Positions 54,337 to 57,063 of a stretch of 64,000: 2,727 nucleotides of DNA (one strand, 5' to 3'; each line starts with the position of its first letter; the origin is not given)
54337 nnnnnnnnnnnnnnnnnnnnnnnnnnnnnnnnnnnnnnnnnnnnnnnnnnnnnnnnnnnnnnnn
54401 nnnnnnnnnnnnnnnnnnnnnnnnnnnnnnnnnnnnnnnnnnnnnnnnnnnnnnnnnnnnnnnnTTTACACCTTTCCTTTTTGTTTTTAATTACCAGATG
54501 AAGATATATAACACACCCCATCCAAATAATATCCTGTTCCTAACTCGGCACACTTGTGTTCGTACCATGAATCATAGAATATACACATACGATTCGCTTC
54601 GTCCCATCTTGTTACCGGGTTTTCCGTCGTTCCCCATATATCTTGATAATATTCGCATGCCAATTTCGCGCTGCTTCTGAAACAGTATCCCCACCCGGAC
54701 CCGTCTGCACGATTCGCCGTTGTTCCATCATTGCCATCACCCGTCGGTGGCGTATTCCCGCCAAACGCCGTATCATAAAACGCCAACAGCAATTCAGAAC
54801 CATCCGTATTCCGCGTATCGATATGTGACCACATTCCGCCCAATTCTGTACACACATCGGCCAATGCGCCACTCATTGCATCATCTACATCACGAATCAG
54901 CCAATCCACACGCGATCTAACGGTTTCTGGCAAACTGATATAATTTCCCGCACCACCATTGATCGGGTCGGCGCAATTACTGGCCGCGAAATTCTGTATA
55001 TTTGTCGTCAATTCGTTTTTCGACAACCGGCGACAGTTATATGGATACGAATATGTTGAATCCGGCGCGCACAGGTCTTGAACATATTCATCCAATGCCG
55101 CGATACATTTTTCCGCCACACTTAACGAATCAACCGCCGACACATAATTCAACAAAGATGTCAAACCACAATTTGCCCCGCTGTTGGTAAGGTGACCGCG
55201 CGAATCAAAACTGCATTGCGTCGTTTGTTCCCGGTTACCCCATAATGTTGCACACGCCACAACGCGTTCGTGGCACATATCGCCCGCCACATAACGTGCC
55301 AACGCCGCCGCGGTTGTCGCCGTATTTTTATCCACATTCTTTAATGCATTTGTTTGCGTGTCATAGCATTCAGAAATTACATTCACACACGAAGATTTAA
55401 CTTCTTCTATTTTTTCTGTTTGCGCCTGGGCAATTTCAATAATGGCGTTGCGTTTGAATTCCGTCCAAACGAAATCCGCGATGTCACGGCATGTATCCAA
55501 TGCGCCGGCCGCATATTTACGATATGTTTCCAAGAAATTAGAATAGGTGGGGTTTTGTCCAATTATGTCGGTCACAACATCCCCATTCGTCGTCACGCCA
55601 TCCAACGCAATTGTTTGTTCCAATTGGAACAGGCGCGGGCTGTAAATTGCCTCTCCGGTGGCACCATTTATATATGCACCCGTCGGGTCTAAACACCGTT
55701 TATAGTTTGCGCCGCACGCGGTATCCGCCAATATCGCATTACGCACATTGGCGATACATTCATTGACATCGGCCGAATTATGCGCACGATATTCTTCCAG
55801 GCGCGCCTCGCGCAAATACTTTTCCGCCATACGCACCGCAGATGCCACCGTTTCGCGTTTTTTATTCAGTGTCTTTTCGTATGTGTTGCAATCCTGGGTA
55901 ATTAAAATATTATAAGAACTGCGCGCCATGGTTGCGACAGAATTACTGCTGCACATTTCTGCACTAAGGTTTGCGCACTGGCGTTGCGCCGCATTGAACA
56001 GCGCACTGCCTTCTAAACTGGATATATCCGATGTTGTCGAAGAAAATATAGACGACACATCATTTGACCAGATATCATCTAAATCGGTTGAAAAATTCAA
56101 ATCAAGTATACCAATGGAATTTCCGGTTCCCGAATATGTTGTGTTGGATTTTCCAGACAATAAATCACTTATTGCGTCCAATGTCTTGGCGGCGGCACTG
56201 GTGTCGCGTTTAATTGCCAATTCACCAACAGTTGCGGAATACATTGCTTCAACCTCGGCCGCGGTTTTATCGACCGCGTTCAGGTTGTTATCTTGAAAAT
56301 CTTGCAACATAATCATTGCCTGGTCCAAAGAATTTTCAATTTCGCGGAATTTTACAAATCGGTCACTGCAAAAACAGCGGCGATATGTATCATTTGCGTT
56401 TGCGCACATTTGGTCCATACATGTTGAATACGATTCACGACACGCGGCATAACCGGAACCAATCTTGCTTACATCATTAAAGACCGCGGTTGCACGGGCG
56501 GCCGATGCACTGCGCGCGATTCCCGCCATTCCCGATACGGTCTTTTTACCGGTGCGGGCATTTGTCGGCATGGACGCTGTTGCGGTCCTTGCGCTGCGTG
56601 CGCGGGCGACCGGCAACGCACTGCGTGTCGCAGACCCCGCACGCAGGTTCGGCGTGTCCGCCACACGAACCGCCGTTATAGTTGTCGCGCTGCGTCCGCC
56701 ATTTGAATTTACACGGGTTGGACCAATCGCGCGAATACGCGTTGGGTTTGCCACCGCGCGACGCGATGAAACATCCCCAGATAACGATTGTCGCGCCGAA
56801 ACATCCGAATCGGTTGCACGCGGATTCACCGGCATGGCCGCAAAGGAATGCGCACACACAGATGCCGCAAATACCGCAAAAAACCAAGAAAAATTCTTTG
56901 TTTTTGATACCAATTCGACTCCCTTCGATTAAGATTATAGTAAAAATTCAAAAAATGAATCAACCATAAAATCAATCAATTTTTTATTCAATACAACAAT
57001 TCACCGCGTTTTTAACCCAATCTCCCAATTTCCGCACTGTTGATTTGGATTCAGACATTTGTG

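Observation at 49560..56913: Four-gene cluster encoding large secreted collagen-like / coiled-coil fibre proteins with paralogous Cys-paired modules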

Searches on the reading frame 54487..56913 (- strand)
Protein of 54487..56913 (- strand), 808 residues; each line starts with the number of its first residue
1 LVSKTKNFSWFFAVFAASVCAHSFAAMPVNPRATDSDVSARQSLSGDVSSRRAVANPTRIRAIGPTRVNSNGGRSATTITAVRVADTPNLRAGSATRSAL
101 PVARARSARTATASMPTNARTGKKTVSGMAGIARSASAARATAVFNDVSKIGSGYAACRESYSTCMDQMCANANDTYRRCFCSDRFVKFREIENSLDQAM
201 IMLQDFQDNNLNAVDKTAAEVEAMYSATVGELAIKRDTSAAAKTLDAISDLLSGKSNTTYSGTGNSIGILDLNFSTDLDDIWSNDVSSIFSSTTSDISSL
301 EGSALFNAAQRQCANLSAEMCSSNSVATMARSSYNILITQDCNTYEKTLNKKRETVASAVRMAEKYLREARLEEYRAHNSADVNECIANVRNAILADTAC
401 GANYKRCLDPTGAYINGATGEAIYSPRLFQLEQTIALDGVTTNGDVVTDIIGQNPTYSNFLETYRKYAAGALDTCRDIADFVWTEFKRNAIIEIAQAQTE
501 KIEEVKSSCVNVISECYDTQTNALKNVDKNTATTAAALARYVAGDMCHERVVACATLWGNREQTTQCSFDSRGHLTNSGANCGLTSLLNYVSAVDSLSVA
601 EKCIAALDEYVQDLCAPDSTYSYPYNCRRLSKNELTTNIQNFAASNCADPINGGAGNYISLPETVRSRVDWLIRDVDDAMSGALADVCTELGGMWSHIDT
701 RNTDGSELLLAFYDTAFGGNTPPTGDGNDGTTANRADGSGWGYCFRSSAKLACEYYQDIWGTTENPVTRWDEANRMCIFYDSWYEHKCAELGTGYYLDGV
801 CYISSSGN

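Call 3: search_protein_families(library=pfam, proteins=[window:54487-56913:-], max_evalue=0.1)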
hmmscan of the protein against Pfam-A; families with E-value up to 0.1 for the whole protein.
window:54487-56913:- (808 aa): 0 families

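Call 4: search_protein_families(library=ncbifam, proteins=[window:54487-56913:-], max_evalue=0.1)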
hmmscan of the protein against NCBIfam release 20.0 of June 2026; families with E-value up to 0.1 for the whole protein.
window:54487-56913:- (808 aa): 0 families

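Call 10: find_homologous_proteins(query=window:54487-56913:-)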
Query window:54487-56913:- (808 aa): 972 proteins with E <= 0.001 among 8000 candidates; the best 120 are listed.
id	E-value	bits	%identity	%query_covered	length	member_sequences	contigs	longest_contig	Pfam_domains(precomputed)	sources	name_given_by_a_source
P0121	0.0e+0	1730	96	100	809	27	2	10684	-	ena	-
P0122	0.0e+0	1635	90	100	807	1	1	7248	-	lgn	-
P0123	0.0e+0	1163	68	100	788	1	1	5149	-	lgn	-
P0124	0.0e+0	1153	68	99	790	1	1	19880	-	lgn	-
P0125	0.0e+0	1144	68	99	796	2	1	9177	-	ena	-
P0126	0.0e+0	1141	67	99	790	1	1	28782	-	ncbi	-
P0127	0.0e+0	1138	67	99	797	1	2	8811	-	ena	-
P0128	0.0e+0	1114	65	99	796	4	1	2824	-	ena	-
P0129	0.0e+0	1110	66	99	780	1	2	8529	-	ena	-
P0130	0.0e+0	1109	65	99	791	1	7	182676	-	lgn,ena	-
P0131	0.0e+0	1108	66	99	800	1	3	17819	-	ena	-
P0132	0.0e+0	1107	66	99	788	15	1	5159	-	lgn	-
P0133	0.0e+0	1103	65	99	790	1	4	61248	-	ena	-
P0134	0.0e+0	1103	64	99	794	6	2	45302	-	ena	-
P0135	0.0e+0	1100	65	98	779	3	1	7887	-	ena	-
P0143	3.8e-278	943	58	99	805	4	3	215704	-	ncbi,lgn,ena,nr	ncbi:MAG: hypothetical protein J6T57_03525 [Alphaproteobacteria bacterium]|nr:hypothetical protein [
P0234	6.3e-217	741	46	99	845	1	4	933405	-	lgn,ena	-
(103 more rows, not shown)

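Call 12: find_encoding_contigs(protein=P0143, flank=10000, max_places=2)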
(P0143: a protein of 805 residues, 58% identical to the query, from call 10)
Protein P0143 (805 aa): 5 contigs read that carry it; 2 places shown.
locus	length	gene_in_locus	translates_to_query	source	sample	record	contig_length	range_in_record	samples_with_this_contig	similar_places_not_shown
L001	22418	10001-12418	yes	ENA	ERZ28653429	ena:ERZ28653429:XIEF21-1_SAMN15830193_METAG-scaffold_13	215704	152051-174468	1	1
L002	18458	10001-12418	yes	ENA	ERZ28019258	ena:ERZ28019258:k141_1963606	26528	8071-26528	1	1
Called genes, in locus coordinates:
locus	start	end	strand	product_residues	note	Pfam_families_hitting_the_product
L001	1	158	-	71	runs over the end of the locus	-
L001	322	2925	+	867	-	PF07517:SecA_DEAD, PF00270:DEAD (faint), PF01043:SecA_PP_bind, PF21090:P-loop_SecA, PF07516:SecA_SW, PF02810:SEC-C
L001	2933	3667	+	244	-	PF01636:APH (weak)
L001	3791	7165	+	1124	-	PF02811:PHP, PF07733:DNA_pol3_alpha, PF17657:DNA_pol3_finger, PF14579:HHH_6, PF01336:tRNA_anti-codon (weak)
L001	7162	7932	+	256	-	PF00583:Acetyltransf_1 (weak), PF13673:Acetyltransf_10 (weak)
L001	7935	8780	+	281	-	PF01795:Methyltransf_5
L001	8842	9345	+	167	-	-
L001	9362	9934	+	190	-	-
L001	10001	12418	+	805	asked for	-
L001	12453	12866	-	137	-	PF01381:HTH_3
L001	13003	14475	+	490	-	PF01676:Metalloenzyme, PF06415:iPGM_N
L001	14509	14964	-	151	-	-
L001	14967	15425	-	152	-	PF00383:dCMP_cyt_deam_1, PF14437:MafB19-deam, PF14439:Bd3614-deam (weak)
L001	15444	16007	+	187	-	PF03602:Cons_hypoth95, PF05175:MTS (weak)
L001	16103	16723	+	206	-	PF01386:Ribosomal_L25p, PF14693:Ribosomal_TL5_C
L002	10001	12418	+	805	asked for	-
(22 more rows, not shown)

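Call 13: find_encoding_contigs(protein=P0234, flank=10000, max_places=2)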
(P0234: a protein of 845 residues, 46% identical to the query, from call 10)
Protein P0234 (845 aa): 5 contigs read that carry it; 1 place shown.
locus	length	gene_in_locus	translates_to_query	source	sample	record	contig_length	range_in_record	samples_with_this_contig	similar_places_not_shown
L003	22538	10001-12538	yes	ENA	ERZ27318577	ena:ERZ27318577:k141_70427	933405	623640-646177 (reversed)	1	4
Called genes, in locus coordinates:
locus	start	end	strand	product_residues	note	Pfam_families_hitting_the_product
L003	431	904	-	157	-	-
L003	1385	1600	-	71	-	-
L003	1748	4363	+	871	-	PF07517:SecA_DEAD, PF00270:DEAD (faint), PF01043:SecA_PP_bind, PF21090:P-loop_SecA, PF07516:SecA_SW, PF02810:SEC-C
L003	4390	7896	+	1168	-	PF02811:PHP, PF07733:DNA_pol3_alpha, PF17657:DNA_pol3_finger, PF14579:HHH_6, PF01336:tRNA_anti-codon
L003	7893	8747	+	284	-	PF01795:Methyltransf_5, PF13649:Methyltransf_25 (faint)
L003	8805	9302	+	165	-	-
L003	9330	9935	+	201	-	-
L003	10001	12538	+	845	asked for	-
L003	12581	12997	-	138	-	PF01381:HTH_3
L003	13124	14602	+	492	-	PF01676:Metalloenzyme, PF06415:iPGM_N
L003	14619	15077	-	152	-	PF00383:dCMP_cyt_deam_1, PF14437:MafB19-deam, PF14439:Bd3614-deam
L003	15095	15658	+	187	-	PF03602:Cons_hypoth95, PF05175:MTS (weak)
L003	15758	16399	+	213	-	PF01386:Ribosomal_L25p, PF14693:Ribosomal_TL5_C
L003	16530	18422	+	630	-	PF00012:HSP70, PF06723:MreB_Mbl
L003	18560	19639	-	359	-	PF00365:PFK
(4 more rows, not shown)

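Call 17: search_protein_families(library=phrogs, proteins=[window:54487-56913:-], max_evalue=0.01)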
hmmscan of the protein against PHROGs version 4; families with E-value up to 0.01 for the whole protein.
window:54487-56913:- (808 aa): 0 families

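Call 19: search_solved_structures(query=window:54487-56913:-, max_evalue=1)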
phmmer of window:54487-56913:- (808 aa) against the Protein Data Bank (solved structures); distinct sequences matched with E-value up to 1: 0.

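Call 23: find_related_loci(query=A1, collection=genome_contigs, flank=8000)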
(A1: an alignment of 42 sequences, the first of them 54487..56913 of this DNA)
Query A1 (808 aa) in genome_contigs; peptide patterns used: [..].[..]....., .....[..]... (x = any residue, [..] = any of these).
310 stretches matched a pattern; 259 encode a relative of the query (tblastn E <= 1e-3); the best 80 are kept; 80 distinct loci.
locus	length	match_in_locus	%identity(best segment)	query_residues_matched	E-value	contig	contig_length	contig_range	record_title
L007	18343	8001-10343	68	8-803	0e+0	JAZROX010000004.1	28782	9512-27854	MAG: Candidatus Enterousia sp. isolate T1900045382_YK20190072.MAGScoT_cleanbin_000029 SGB_6903_k141_3420607, whole genom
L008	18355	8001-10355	64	11-805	0e+0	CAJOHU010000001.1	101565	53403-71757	uncultured Alphaproteobacteria bacterium isolate Red_deer_4_mag_124 genome assembly, contig: scaffold_402, whole genome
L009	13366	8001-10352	65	2-803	0e+0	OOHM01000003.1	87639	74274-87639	uncultured proteobacterium isolate RUG585 genome assembly, contig: scaffold_77, whole genome shotgun sequence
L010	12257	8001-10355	65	8-803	0e+0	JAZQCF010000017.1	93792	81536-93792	MAG: Candidatus Enterousia sp. isolate T1900044638_TS20190104.MAGScoT_cleanbin_000062 SGB_1213_k141_749426, whole genome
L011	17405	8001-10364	64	2-803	0e+0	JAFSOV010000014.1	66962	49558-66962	MAG: Alphaproteobacteria bacterium isolate RGIG3338 Goat_Reticulum-6__c369430, whole genome shotgun sequence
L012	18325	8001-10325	63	8-804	0e+0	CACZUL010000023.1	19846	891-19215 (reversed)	MAG: uncultured proteobacterium isolate RUG12956 genome assembly, contig: RUG12956_asm_23, whole genome shotgun sequence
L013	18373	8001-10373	64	2-803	0e+0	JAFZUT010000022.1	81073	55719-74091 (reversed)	MAG: Alphaproteobacteria bacterium isolate RGIG8116 Water_buffalos_Rumen-3__c1677767, whole genome shotgun sequence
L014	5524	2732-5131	55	1-803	0e+0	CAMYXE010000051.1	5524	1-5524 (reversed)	MAG TPA_asm: uncultured proteobacterium isolate SRR10912533_bin.58_metaWRAP_v1.3_MAG genome assembly, contig: ERZ1421001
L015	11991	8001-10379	55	6-803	0e+0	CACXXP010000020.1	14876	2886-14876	MAG: uncultured proteobacterium isolate RUG11692 genome assembly, contig: RUG11692_asm_20, whole genome shotgun sequence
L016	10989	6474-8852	55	1-803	0e+0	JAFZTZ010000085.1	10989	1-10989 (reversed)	MAG: Alphaproteobacteria bacterium isolate RGIG8096 Water_buffalos_Rumen-2__c2292100, whole genome shotgun sequence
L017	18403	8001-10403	54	1-803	0e+0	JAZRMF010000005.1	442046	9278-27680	MAG: Candidatus Enterousia sp. isolate T1900045428_YK20190119.MAGScoT_cleanbin_000014 SGB_7076_k141_155572, whole genome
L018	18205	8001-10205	56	30-803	0e+0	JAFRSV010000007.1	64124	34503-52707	MAG: Alphaproteobacteria bacterium isolate RGIG2769 Goat_Omasum-5__c457450, whole genome shotgun sequence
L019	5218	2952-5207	55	8-771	0e+0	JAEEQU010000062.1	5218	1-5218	MAG: Alphaproteobacteria bacterium isolate Tb.RUG.342 NODE_73709_length_5218_cov_0.655274, whole genome shotgun sequence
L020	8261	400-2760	52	12-808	0e+0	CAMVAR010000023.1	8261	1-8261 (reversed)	MAG TPA_asm: uncultured proteobacterium isolate SRR8387716_bin.101_metaWRAP_v1.3_MAG genome assembly, contig: ERZ1420954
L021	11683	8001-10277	55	11-803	0e+0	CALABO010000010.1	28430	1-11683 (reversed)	MAG TPA_asm: uncultured proteobacterium isolate SRR6425765_bin.2_CONCOCT_v1.1_MAG genome assembly, contig: ERZ1767560.24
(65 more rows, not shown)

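Call 32: predict_structure(alignment_id=A1)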
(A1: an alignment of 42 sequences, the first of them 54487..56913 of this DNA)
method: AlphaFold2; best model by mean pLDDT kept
length: 808 residues; sequences in the alignment: 42
mean_pLDDT: 59.8   pTM: 0.36
mean pLDDT of the five models: 59.8, 56.3, 56.1, 53.0, 51.5
residues with pLDDT >= 90: 4; 70-90: 299; 50-70: 257; < 50: 248
segments of 3 or more residues with pLDDT < 50: 1-10, 15-152, 174-177, 211-237, 256-297, 438-447, 727-732
pLDDT, mean of each block of 10 residues (from residue 1): 45 45 29 29 26 29 33 31 29 29 27 27 26 27 34 66 75 50 59 65 61 41 37 47 58 43 26 29 33 43 67 74 71 70 70 67 60 56 76 68 64 65 61 58 46 77 78 76 80 74 71 69 54 53 65 66 63 62 61 68 83 83 82 85 78 64 84 88 87 83 75 86 61 66 81 79 83 84 85 79 65
secondary structure, 60 per line:
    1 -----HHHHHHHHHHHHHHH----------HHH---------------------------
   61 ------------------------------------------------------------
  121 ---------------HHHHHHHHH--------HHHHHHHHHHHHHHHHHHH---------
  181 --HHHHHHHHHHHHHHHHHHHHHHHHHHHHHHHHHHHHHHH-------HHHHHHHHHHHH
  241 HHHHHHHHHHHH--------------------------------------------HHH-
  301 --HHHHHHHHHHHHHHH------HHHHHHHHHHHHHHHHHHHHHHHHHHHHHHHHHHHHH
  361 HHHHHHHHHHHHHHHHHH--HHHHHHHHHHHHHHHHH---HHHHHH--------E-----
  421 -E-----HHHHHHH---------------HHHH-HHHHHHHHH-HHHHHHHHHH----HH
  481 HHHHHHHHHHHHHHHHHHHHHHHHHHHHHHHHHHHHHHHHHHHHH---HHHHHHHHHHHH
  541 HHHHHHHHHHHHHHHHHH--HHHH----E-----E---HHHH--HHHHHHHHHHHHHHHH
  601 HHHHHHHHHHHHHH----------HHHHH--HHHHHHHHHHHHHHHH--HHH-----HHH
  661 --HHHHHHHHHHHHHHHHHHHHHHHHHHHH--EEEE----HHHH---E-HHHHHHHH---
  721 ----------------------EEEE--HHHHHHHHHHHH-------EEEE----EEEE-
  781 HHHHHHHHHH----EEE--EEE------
elements in order (helices of 4 or more, strands of 3 or more residues): H6-20 H136-144 H153-171 H183-221 H229-252 H303-317 H324-378 H381-397 H401-406 H428-434 H450-453 H455-463 H465-474 H479-525 H529-558 H561-564 H579-582 H585-614 H625-629 H632-647 H663-690 E693-696 H701-704 H710-717 E743-746 H749-760 E768-771 E776-779 H781-790 E795-797 E800-802

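Call 38: find_encoding_contigs(protein=P0121, flank=10000, max_places=4)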
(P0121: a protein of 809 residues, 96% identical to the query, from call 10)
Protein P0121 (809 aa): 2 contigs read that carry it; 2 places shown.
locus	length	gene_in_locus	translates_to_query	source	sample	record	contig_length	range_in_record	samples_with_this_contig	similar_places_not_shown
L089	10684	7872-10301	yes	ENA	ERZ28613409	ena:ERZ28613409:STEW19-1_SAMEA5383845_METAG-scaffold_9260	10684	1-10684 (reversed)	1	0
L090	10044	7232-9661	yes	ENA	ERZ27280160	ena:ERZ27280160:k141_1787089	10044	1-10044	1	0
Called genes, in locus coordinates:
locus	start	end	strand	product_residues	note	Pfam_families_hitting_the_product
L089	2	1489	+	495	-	?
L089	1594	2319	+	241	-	PF01636:APH (weak)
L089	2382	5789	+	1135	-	PF02811:PHP, PF07733:DNA_pol3_alpha, PF17657:DNA_pol3_finger, PF14579:HHH_6, PF01336:tRNA_anti-codon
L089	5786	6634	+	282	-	PF01795:Methyltransf_5, PF13649:Methyltransf_25 (weak), PF13847:Methyltransf_31 (faint)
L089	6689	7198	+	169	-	-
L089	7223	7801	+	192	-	-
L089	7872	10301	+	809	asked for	-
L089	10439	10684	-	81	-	?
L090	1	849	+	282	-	?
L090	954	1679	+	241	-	PF01636:APH (weak)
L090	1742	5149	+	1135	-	PF02811:PHP, PF07733:DNA_pol3_alpha, PF17657:DNA_pol3_finger, PF14579:HHH_6, PF01336:tRNA_anti-codon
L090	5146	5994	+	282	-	PF01795:Methyltransf_5, PF13649:Methyltransf_25 (weak), PF13847:Methyltransf_31 (faint)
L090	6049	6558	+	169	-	-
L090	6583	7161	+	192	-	-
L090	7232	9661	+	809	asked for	-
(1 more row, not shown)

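Call 41: search_protein_representatives(alignment_id=A1)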
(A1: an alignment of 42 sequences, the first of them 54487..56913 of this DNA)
Query: 42 sequences, 779 profile positions. Proteins with E-value up to 0.001 (for the whole library): 795; up to 1e-10: 617; up to 1e-30: 372. The best 150 are listed.
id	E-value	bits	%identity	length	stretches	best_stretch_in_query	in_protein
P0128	0.0e+00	1248.0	-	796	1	1-778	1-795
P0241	2.4e-287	972.1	-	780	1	18-776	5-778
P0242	9.3e-284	960.2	-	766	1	6-777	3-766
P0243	3.3e-278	941.9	-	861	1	4-778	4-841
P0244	2.0e-277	939.3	-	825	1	10-777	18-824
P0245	7.9e-275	930.7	-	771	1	5-777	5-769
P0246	5.1e-273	924.7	-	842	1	4-778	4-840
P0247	2.7e-267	905.8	-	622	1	157-778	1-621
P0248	9.1e-266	900.8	-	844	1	12-778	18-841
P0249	7.7e-265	897.7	-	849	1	3-778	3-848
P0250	1.0e-259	880.8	-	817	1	6-775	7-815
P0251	1.5e-258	876.8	-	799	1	30-776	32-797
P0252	3.4e-258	875.7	-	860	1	7-778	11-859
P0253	9.6e-255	864.3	-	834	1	21-778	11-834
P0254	6.1e-254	861.6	-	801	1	16-777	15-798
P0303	3.9e-131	455.5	-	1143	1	68-691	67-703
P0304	4.2e-131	455.4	-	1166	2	11-619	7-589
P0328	5.8e-120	418.6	-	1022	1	21-724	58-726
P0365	1.5e-75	271.7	-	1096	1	27-561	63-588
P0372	9.7e-74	265.7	-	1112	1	31-563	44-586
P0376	1.5e-71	258.5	-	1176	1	23-590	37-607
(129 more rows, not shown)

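Call 69: search_solved_structures(query=A1, max_evalue=1)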
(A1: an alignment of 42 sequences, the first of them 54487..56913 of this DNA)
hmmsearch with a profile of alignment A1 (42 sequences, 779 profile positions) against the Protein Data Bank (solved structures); distinct sequences matched with E-value up to 1: 2.
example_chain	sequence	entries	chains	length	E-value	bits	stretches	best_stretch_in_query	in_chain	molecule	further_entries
6njd_B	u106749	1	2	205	0.79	11.3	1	627-743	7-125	RavD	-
6nii_B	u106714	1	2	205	0.95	11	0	627-743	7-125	Uncharacterized protein RavD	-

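Call 73: search_protein_families(library=pfam, proteins=[P0365, P0372, P0376, P0303, P0304, P0328], max_evalue=0.001)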
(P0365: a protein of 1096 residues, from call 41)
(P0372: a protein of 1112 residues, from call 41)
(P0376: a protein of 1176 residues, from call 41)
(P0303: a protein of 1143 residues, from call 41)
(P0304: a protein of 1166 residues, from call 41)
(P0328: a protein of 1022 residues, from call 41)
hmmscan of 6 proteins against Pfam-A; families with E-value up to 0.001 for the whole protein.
P0365 (1096 aa): 0 families

P0372 (1112 aa): 0 families

P0376 (1176 aa): 0 families

P0303 (1143 aa): 0 families

P0304 (1166 aa): 1 family
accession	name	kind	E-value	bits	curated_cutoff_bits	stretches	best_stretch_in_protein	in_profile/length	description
PF24634.1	DUF7631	-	0.00025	21.9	27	0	827-841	3-17/50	Domain of unknown function (DUF7631)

P0328 (1022 aa): 0 families
